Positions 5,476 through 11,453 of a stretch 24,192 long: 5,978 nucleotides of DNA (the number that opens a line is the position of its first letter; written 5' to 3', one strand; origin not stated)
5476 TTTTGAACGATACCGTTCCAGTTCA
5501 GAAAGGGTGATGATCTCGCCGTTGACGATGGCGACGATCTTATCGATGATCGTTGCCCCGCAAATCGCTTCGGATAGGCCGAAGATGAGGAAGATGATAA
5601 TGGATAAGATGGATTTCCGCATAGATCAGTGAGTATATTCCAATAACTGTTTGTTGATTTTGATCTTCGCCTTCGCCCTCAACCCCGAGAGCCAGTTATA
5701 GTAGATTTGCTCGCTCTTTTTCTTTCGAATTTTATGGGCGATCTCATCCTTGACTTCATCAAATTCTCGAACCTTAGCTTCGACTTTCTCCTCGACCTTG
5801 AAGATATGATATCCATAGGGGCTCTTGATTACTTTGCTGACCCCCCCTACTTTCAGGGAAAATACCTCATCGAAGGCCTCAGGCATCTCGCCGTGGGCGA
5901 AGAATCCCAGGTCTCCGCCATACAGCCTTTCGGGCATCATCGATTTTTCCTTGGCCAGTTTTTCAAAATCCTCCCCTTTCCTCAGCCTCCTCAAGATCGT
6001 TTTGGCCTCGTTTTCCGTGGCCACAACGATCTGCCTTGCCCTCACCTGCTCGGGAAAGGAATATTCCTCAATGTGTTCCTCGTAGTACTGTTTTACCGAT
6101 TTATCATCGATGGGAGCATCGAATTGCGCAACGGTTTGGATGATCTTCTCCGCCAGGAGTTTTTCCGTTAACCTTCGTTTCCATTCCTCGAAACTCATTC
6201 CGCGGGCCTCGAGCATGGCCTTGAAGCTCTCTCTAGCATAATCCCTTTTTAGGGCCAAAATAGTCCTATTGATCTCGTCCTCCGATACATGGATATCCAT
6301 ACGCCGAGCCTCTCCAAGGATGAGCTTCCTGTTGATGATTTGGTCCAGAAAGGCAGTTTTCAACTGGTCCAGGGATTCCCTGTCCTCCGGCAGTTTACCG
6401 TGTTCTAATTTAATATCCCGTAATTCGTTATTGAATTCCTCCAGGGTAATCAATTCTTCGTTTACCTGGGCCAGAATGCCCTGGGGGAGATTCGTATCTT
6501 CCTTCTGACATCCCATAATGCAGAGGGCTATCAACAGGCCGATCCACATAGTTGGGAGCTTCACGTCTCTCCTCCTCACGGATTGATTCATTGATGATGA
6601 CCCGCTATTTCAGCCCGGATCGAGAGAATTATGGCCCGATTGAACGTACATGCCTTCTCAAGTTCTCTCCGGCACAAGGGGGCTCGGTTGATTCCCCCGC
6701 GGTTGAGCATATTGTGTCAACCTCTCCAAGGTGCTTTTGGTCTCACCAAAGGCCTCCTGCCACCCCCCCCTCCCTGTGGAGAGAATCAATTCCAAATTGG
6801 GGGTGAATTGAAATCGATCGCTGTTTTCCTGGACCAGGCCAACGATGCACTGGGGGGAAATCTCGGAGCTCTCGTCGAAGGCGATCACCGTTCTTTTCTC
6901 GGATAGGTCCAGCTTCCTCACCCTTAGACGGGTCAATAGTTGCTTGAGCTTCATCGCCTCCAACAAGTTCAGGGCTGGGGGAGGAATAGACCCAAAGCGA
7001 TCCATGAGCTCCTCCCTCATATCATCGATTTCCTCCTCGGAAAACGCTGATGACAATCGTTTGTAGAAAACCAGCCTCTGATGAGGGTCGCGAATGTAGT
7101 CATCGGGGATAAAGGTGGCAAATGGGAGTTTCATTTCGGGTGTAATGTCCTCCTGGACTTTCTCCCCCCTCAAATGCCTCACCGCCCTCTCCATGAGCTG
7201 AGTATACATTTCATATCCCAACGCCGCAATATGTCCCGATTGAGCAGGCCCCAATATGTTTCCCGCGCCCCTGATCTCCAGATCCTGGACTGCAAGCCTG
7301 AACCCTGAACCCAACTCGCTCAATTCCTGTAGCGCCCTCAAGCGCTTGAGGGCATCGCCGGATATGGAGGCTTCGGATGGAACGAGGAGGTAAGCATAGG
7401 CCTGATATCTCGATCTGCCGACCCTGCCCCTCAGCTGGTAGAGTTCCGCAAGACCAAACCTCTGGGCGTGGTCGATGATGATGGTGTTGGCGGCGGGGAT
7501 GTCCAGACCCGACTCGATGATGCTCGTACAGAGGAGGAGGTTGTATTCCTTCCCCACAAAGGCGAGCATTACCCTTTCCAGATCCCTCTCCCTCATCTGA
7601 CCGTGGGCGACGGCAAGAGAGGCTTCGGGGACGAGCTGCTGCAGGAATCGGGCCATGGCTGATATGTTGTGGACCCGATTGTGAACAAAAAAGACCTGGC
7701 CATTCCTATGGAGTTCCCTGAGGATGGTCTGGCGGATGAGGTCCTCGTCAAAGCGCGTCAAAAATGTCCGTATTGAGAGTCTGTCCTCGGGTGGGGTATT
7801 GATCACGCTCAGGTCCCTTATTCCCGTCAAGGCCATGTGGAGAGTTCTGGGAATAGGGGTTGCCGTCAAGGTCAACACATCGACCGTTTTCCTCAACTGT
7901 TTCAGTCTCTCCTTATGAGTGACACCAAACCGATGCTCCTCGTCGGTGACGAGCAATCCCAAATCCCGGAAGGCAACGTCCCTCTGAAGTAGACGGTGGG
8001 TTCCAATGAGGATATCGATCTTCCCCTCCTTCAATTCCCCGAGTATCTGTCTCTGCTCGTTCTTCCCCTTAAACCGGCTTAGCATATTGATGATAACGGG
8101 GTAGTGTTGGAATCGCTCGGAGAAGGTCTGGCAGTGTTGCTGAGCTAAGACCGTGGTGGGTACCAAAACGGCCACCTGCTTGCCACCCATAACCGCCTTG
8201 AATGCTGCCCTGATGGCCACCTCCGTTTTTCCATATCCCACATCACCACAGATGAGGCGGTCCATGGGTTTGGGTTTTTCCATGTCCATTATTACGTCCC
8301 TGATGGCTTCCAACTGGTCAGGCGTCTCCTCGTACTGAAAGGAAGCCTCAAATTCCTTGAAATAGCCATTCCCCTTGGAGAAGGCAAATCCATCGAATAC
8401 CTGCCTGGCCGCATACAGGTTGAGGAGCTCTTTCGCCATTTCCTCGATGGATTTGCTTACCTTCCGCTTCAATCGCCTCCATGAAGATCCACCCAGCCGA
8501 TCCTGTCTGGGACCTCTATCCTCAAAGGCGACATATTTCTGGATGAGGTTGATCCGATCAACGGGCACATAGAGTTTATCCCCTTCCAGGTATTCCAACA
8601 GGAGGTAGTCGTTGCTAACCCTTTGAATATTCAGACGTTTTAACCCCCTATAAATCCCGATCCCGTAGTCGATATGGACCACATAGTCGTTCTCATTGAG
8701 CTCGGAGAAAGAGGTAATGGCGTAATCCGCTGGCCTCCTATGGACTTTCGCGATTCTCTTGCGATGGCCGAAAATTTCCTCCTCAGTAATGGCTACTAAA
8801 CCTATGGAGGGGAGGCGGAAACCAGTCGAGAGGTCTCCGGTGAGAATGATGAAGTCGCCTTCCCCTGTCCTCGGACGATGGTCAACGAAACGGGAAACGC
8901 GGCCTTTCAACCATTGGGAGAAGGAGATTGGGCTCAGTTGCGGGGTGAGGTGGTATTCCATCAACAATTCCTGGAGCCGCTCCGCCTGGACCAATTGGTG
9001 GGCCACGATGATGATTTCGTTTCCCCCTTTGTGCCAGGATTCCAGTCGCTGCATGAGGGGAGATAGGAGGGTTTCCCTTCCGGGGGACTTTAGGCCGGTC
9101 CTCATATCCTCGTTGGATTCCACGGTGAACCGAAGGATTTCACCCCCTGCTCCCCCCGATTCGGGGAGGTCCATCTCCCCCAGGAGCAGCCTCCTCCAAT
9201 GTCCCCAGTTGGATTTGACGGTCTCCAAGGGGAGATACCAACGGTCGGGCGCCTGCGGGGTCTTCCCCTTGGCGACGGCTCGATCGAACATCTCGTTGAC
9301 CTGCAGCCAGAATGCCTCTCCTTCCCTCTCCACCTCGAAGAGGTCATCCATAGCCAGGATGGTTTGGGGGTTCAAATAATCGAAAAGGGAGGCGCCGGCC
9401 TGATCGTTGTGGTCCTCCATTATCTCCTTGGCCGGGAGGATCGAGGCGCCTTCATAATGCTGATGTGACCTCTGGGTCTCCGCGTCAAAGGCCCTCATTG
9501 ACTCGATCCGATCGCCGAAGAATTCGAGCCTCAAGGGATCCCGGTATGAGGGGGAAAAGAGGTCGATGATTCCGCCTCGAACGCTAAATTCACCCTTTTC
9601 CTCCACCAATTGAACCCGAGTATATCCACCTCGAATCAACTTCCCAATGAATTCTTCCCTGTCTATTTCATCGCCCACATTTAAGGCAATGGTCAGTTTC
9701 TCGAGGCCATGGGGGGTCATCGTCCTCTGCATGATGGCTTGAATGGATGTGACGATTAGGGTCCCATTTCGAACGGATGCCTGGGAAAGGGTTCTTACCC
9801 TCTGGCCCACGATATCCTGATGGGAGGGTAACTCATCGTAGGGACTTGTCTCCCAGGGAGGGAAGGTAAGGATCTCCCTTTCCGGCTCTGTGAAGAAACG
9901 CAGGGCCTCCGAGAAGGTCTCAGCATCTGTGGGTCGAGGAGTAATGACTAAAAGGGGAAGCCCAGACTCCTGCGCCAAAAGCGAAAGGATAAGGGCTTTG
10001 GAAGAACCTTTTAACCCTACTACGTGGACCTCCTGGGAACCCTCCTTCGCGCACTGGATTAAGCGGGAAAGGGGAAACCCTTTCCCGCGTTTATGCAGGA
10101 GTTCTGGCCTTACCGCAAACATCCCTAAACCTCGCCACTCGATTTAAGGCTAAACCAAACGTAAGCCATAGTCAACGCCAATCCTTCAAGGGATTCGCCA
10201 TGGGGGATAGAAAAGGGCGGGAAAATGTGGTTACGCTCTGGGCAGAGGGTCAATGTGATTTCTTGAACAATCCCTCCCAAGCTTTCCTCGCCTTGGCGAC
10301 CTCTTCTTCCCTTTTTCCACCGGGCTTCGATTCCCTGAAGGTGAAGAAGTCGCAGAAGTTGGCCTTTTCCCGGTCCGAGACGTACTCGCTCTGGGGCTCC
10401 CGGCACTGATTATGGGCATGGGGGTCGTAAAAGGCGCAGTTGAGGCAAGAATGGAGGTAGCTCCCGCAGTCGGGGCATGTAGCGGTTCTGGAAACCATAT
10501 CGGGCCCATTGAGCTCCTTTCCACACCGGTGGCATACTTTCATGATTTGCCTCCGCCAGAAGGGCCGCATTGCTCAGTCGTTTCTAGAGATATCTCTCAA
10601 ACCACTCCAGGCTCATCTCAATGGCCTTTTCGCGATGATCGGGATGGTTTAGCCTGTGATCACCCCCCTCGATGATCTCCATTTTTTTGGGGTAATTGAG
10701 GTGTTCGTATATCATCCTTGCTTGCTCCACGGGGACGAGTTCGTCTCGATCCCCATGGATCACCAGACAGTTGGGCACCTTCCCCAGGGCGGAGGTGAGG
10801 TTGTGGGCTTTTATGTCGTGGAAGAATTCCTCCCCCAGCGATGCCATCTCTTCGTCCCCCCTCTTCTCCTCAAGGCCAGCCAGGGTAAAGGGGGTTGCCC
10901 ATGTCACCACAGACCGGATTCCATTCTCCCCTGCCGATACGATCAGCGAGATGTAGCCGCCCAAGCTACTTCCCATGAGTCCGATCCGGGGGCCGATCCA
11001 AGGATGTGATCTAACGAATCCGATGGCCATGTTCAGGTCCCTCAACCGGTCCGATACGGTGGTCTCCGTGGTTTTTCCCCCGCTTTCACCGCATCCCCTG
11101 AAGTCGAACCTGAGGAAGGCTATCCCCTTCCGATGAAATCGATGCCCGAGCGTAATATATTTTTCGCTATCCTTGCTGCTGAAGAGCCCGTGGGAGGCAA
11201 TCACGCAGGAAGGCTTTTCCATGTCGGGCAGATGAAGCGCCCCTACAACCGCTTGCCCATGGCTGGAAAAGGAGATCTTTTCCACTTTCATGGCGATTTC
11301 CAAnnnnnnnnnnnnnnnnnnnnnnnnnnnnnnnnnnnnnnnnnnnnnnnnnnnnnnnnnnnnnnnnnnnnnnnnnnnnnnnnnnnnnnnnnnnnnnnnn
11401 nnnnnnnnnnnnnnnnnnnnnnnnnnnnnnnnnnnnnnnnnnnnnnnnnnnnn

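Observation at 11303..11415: Second, inverted, internally deleted copy of the murD-ftsW element; the upstream gene again stops inside the TIR-like motif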

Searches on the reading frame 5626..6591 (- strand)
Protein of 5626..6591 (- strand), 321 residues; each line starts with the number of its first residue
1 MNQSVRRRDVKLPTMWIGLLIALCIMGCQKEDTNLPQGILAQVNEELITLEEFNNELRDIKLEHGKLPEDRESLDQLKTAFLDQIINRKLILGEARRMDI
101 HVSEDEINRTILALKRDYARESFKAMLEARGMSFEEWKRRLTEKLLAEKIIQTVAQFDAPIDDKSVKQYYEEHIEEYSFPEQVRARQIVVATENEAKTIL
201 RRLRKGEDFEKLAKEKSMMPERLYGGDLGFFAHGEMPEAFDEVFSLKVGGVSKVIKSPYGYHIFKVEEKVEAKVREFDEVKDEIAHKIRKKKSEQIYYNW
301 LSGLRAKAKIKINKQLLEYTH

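Call 10: search_protein_families(library=pfam, proteins=[window:5626-6591:-])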
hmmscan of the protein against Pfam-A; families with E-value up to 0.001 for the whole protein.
window:5626-6591:- (321 aa): 6 families
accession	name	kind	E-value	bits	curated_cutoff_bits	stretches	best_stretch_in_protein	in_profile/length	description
PF13145.12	Rotamase_2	-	1.4e-25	90.9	27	1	161-282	1-121/121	PPIC-type PPIASE domain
PF00639.27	Rotamase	-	1.3e-18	68.2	21.7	1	191-267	17-96/97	PPIC-type PPIASE domain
PF13624.11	SurA_N_3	-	1.5e-17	64.4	27.2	1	5-150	5-161/162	SurA-like N-terminal domain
PF13616.12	Rotamase_3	-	3.4e-17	63.5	22.5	1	190-269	23-115/116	PPIC-type PPIASE domain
PF13623.11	SurA_N_2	-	5.2e-11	43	28.5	1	5-115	4-122/145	SurA-like N-terminal domain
PF09312.16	SurA_N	-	1.2e-09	38.8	30.8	1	39-149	4-116/118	SurA N-terminal domain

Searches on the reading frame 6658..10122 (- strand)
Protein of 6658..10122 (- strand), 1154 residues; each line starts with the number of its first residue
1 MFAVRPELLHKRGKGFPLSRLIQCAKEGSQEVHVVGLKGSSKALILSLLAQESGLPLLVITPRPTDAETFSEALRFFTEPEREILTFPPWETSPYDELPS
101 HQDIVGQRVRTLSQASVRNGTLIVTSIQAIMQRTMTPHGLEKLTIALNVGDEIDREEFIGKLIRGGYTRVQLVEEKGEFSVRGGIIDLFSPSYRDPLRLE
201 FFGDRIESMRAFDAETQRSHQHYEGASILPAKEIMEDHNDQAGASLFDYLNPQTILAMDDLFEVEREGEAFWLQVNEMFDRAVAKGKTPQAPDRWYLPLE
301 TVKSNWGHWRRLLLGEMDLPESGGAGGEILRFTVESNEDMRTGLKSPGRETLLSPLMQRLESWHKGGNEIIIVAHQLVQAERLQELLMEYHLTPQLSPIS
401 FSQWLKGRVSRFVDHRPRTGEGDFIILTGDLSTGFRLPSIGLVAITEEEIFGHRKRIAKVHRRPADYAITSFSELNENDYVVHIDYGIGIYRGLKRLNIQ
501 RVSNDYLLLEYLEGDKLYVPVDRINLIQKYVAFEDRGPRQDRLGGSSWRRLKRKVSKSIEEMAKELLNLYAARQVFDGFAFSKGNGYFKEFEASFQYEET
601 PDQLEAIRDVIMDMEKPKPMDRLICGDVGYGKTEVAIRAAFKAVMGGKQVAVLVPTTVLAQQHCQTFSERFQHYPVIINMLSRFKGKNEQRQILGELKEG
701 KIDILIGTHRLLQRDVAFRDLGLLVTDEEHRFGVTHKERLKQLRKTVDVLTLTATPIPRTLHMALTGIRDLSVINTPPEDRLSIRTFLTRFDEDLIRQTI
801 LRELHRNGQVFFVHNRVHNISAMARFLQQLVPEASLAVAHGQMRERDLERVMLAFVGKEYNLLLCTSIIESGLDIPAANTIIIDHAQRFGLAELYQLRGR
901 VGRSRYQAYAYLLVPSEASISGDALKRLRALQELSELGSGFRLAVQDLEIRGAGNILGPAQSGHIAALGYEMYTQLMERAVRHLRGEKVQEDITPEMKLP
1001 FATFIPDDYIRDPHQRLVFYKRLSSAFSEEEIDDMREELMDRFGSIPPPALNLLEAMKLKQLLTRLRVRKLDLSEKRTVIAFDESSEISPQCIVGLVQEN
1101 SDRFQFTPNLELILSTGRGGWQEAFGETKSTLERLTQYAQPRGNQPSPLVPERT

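Call 10: search_protein_families(library=pfam, proteins=[window:6658-10122:-])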
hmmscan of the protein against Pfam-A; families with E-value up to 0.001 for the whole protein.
window:6658-10122:- (1154 aa): 8 families
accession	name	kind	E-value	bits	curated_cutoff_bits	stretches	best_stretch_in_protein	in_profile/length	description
PF03461.20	TRCF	-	1.5e-27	96.2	25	1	999-1091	1-93/95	TRCF domain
PF00270.35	DEAD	-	1.8e-26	93.3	26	1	600-762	1-165/167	DEAD/DEAH box helicase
PF17757.6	UvrB_inter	-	6.3e-26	90.8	22.9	1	145-233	1-90/91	UvrB interaction domain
PF02559.22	CarD_TRCF_RID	-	2.7e-20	72.7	23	1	475-531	1-57/57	CarD-like/TRCF RID domain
PF00271.37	Helicase_C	-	6.9e-20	71.8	23.5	1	800-904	10-109/110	Helicase conserved C-terminal domain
PF04851.21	ResIII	-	3.5e-12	47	22.5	1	598-756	3-162/164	Type III restriction enzyme, res subunit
PF22590.2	Cas3-like_C_2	-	4.8e-05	24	27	1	807-905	2-105/106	CRISPR-associated nuclease/helicase Cas3, C-terminal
PF14814.11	UB2H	-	0.00015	22.2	27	1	147-196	1-50/85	Bifunctional transglycosylase second domain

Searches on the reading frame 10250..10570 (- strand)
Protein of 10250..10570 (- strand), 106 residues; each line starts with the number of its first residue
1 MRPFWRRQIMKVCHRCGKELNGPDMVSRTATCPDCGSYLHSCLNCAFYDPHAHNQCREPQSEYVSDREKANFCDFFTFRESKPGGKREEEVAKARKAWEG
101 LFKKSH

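Call 10: search_protein_families(library=pfam, proteins=[window:10250-10570:-])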
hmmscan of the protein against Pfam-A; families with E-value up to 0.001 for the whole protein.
window:10250-10570:- (106 aa): 0 families

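Call 58: search_protein_families(library=ncbifam, proteins=[window:10250-10570:-], max_evalue=0.01)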
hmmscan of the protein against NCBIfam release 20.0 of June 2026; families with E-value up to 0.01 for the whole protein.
window:10250-10570:- (106 aa): 1 family
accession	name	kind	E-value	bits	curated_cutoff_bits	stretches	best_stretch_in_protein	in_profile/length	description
NF041909.1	HVO_2753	equivalog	0.0091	15.9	80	0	10-45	9-42/59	HVO_2753 family zinc finger protein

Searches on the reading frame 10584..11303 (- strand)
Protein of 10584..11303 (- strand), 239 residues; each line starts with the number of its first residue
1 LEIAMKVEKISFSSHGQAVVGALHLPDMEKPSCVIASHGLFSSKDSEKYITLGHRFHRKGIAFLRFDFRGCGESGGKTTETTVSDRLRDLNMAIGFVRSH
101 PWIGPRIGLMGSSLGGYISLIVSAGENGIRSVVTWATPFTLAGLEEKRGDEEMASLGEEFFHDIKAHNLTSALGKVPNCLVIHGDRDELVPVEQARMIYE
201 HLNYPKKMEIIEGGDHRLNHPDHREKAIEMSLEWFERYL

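Call 10: search_protein_families(library=pfam, proteins=[window:10584-11303:-])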
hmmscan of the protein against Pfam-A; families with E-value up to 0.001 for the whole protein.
window:10584-11303:- (239 aa): 12 families
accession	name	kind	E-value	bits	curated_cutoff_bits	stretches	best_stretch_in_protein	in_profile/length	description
PF12146.15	Hydrolase_4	-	2.3e-17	63.5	27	1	33-141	6-113/239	Serine aminopeptidase, S33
PF00326.27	Peptidase_S9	-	1.5e-10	41.3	22.6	1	58-239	12-210/213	Prolyl oligopeptidase family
PF02129.25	Peptidase_S15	-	1.1e-09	38.9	23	1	51-138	46-129/262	X-Pro dipeptidyl-peptidase (S15 family)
PF20408.4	Abhydrolase_11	-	1.5e-09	38.4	27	1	33-154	4-124/193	Alpha/beta hydrolase domain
PF00561.26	Abhydrolase_1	-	1.3e-08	35.3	25.8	1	37-170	6-137/245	alpha/beta hydrolase fold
PF20434.5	BD-FAE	-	5.1e-08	33.1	26.8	1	44-202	27-215/215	BD-FAE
PF12697.13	Abhydrolase_6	-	5.3e-08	34.2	26.3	1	38-220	5-207/217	Alpha/beta hydrolase family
PF05728.18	UPF0227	-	8.8e-07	29.4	21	1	105-220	59-174/187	Uncharacterised protein family (UPF0227)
PF08840.17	BAAT_C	-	9.9e-06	26.2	20.9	1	92-196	8-113/210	BAAT / Acyl-CoA thioester hydrolase C terminal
PF05448.18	AXE1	-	3.8e-05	23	21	0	89-135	159-206/321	Acetyl xylan esterase (AXE1)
PF06500.17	FrsA-like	-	8.5e-05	21.9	22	1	5-122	166-282/414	Esterase FrsA-like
PF01738.24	DLH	-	0.00046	20.3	21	0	81-234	72-212/217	Dienelactone hydrolase family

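Call 58: search_protein_families(library=ncbifam, proteins=[window:10584-11291:-], max_evalue=0.01)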
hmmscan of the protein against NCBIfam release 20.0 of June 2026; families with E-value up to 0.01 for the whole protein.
window:10584-11291:- (235 aa): 15 families
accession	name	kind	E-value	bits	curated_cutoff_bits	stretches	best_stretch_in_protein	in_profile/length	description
NF047920.1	lactonase_UilS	equivalog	1.3e-15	57.9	400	1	6-130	2-127/285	UilS family quorum-quenching N-acyl-homoserine lactonase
TIGR03100.1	hydr1_PEP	hypoth_equivalog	3.7e-08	33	168.45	1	4-97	3-97/274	hydrolase 1, exosortase A system-associated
TIGR00976.1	CocE_NonD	subfamily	4.8e-06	25.9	66.3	1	44-130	41-127/550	CocE/NonD family hydrolase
NF003460.0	PRK05077.1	equivalog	7.6e-06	24.9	477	1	2-119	167-283/414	esterase FrsA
TIGR02427.1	protocat_pcaD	equivalog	2e-05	24.1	255.85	0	56-129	39-108/251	3-oxoadipate enol-lactonase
NF041759.1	mac_hydro_EstT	equivalog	2.3e-05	23.7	450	0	51-120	45-112/278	macrolide hydrolase EstT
NF051488.1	bifunc_PcaDC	exception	4.5e-05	22.8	390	0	58-120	40-97/375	bifunctional 3-oxoadipate enol-lactonase/4-carboxymuconolactone decarboxylase PcaDC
TIGR03101.1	hydr2_PEP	hypoth_equivalog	5.7e-05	22.7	202.75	1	48-116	48-114/266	hydrolase 2, exosortase A system-associated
NF041096.1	esterase_EstD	equivalog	0.00013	21.1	600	1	54-134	193-274/421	esterase EstD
NF008291.0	PRK11071.1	equivalog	0.00059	19.6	252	1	101-216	61-176/193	esterase YqiA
NF053684.1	esterase_mleBCA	exception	0.00073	18.8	570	0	175-226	227-276/281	BCA family alpha/beta fold macrolide esterase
NF050089.1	i_nPHAscl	equivalog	0.00092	18.3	300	0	175-213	233-271/288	intracellular short-chain-length polyhydroxyalkanoate depolymerase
NF007857.0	PRK10566.1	equivalog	0.0017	18.2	201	1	89-205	94-219/249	esterase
NF052610.1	macro_16_ester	equivalog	0.0039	16.6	420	0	175-220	226-270/281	alpha/beta fold macrolide esterase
NF011457.0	PRK14875.1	equivalog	0.0083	15.1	307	0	146-198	287-341/372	acetoin dehydrogenase dihydrolipoyllysine-residue acetyltransferase subunit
